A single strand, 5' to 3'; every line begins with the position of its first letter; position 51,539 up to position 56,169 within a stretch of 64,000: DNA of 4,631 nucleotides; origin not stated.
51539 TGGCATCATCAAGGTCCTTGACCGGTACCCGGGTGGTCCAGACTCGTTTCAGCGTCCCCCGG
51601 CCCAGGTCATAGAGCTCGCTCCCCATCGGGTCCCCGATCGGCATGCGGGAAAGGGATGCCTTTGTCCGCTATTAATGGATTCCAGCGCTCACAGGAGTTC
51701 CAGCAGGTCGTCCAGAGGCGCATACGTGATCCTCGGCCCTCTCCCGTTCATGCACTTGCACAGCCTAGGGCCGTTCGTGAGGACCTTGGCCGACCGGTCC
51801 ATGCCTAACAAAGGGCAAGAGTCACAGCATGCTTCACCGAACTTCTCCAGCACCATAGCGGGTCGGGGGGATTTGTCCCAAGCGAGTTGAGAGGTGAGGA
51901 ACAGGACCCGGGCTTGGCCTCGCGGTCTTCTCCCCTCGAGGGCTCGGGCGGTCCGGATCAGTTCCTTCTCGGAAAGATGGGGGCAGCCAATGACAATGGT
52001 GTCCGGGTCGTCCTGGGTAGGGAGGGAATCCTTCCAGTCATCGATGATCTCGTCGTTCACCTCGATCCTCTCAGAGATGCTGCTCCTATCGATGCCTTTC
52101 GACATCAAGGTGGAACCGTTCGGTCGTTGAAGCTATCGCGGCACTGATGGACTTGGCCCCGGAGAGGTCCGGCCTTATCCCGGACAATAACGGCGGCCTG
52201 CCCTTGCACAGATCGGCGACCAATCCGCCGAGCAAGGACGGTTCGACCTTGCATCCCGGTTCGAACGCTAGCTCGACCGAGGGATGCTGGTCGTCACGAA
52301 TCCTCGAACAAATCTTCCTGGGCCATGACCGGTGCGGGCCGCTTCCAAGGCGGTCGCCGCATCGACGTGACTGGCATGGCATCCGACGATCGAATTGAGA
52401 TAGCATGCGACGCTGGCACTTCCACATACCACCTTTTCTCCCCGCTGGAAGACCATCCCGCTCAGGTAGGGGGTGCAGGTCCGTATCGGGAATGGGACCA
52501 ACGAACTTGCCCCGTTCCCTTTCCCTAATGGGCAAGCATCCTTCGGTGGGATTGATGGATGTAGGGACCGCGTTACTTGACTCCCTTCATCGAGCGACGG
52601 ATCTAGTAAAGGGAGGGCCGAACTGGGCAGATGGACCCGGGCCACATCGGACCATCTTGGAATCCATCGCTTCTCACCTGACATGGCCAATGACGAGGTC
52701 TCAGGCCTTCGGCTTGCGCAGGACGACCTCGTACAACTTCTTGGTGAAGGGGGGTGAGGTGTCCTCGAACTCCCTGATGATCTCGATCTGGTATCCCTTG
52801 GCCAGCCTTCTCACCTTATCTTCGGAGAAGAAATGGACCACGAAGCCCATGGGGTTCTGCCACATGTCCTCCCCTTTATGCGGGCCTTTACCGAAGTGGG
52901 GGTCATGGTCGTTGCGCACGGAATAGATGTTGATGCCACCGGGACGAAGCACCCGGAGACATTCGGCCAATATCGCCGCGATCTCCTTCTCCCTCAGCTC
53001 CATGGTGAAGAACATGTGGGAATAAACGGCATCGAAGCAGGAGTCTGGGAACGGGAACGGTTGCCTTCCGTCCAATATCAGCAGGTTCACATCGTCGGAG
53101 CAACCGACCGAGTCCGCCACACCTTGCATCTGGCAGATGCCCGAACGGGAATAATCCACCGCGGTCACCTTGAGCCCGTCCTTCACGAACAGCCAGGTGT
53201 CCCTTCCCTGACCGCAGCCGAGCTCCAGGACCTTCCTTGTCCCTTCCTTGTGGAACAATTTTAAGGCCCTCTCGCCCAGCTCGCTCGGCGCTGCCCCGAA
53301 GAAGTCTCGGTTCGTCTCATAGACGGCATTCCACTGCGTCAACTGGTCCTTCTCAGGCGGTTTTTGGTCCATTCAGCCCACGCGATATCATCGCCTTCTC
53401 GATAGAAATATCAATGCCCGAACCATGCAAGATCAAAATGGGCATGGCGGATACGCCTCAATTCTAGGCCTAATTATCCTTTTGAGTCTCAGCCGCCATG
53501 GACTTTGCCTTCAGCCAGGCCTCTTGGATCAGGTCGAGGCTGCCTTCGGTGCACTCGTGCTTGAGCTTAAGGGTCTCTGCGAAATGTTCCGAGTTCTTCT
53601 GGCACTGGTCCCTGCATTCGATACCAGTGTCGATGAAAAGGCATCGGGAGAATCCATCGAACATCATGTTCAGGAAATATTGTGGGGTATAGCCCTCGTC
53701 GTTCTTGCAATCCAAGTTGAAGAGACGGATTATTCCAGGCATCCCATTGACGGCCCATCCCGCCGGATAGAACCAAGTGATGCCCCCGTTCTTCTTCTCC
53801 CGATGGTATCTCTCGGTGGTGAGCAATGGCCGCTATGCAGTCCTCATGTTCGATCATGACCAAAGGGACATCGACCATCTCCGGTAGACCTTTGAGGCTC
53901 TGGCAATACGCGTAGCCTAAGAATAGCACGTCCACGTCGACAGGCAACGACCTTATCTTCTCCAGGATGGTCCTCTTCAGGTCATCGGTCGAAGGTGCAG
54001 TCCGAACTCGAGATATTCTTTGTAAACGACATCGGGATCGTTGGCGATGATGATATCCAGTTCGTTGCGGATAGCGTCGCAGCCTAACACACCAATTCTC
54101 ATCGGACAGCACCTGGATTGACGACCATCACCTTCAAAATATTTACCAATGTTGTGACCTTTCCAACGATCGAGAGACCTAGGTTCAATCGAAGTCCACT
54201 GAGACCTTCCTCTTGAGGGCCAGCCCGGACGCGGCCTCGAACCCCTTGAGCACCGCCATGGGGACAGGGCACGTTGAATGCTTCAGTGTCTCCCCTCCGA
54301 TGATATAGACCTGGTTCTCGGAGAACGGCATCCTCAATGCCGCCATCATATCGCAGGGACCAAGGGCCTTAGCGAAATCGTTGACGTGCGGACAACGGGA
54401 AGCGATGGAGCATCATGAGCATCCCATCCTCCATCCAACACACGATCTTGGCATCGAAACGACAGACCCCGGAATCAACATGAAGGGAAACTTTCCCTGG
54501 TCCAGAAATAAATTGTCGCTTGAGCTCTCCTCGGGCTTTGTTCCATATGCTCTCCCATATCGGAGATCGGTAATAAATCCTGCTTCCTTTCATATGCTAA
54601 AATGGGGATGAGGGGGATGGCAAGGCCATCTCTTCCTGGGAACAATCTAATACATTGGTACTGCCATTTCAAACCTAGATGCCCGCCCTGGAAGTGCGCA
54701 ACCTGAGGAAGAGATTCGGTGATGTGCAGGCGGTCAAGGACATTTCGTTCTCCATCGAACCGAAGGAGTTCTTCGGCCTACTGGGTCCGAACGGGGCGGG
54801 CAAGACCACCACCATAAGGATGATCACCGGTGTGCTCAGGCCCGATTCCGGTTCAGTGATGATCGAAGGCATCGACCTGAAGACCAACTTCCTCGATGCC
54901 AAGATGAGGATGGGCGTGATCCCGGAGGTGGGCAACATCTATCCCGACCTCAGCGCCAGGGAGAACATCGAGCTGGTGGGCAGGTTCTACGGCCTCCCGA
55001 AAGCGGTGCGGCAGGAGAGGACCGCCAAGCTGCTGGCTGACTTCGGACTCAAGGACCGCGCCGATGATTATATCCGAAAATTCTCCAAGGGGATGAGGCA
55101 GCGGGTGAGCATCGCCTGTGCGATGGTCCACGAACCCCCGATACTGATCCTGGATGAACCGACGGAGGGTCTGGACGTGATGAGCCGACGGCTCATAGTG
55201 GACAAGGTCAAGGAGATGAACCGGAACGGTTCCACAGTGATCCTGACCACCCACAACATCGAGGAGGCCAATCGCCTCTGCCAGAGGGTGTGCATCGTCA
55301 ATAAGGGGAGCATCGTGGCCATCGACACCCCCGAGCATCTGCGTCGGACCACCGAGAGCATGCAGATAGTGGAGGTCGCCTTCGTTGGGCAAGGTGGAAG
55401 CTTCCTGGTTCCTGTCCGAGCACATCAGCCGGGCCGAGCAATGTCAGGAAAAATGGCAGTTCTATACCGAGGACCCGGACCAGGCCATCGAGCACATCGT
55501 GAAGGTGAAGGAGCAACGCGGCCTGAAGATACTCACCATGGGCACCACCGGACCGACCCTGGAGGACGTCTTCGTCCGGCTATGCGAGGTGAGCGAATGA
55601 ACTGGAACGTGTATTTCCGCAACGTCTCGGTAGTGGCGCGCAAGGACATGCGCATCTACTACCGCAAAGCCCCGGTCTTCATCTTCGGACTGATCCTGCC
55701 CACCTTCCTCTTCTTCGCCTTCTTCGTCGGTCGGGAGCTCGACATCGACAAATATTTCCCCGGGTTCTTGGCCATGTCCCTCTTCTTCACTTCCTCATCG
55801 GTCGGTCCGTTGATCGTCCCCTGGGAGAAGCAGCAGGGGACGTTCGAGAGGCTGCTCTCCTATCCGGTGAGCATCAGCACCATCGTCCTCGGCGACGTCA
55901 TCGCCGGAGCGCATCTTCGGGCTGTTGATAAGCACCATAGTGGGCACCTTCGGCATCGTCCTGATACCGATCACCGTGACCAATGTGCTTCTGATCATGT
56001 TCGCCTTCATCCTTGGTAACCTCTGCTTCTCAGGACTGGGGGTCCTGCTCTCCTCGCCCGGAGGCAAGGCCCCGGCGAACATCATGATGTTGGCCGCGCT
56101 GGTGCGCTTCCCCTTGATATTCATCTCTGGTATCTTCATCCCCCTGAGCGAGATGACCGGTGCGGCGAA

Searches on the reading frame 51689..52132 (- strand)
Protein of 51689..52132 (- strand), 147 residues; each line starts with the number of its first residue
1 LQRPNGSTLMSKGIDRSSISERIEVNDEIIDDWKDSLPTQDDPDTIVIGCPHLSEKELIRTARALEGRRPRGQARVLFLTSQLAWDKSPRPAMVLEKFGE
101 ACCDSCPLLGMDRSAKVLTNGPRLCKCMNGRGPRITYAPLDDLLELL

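Call 17: search_protein_families(library=pfam, proteins=[window:51689-52132:-], max_evalue=0.001)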
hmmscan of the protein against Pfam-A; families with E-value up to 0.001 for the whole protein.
window:51689-52132:- (147 aa): 1 family
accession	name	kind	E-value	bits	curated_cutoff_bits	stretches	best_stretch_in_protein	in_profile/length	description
PF04412.18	AcnX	-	1.9e-13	50.3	31.5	1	15-144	262-399/400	Aconitase X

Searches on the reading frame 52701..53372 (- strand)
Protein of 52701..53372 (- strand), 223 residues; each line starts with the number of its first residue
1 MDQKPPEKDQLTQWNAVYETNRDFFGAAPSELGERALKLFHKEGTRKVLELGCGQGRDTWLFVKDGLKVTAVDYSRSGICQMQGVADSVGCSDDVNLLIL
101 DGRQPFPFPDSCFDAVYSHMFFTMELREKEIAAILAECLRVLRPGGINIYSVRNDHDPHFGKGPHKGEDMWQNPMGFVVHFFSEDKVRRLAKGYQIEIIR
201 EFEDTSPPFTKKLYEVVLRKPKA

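Call 17: search_protein_families(library=pfam, proteins=[window:52701-53372:-], max_evalue=0.001)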
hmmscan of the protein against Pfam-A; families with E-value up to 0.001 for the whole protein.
window:52701-53372:- (223 aa): 6 families
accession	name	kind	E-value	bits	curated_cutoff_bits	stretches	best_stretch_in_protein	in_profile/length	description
PF13649.12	Methyltransf_25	-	1e-16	61.8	27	1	48-146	1-97/97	Methyltransferase domain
PF08241.18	Methyltransf_11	-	4.1e-15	56.6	21.2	1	49-147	1-92/95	Methyltransferase domain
PF13847.12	Methyltransf_31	-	7.3e-10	39.1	27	1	46-150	5-109/145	Methyltransferase domain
PF08242.18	Methyltransf_12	-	2.6e-09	38.1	30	1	49-147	1-97/98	Methyltransferase domain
PF13489.12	Methyltransf_23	-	1.5e-08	35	27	1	34-199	11-162/164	Methyltransferase domain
PF03848.20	TehB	-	5.4e-07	29.7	20.4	1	46-149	32-131/193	Tellurite resistance protein TehB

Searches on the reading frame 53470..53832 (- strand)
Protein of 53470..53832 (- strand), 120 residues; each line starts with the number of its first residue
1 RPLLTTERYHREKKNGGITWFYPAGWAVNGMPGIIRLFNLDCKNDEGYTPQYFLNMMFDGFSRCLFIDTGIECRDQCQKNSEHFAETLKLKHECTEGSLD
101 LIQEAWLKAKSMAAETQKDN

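Call 17: search_protein_families(library=pfam, proteins=[window:53470-53832:-], max_evalue=0.001)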
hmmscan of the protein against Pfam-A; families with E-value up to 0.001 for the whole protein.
window:53470-53832:- (120 aa): 1 family
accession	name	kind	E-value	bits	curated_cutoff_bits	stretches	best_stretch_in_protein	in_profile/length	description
PF07796.16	DUF1638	-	3.1e-12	47.1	27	1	6-104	68-159/161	Protein of unknown function (DUF1638)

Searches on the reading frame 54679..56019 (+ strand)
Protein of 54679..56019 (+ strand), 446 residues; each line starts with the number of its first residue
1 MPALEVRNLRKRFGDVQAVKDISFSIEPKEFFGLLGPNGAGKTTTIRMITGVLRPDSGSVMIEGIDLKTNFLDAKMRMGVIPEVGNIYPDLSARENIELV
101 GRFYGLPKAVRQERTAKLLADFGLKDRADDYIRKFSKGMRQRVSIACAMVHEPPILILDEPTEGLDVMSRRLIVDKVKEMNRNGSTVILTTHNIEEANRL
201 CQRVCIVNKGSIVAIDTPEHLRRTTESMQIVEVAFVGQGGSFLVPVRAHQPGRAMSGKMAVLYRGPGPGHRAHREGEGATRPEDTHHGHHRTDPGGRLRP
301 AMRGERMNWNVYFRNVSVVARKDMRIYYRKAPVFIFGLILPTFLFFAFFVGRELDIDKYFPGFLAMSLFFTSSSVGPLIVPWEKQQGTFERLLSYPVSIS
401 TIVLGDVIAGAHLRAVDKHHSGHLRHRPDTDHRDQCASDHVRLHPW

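Call 17: search_protein_families(library=pfam, proteins=[window:54679-56019:+], max_evalue=0.001)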
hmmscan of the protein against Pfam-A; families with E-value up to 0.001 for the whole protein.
window:54679-56019:+ (446 aa): 4 families
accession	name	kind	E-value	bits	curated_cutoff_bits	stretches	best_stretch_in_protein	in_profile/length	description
PF00005.33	ABC_tran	-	1.3e-33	117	25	1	19-162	1-136/137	ABC transporter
PF13304.12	AAA_21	-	1.7e-13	51.8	27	1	122-195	225-301/304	AAA domain, putative AbiEii toxin, Type IV TA system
PF01061.29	ABC2_membrane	-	5.4e-08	33.1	26.9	1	316-410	3-103/211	ABC-2 type transporter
PF02463.25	SMC_N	-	0.00012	22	40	0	144-199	146-204/220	RecF/RecN/SMC N terminal domain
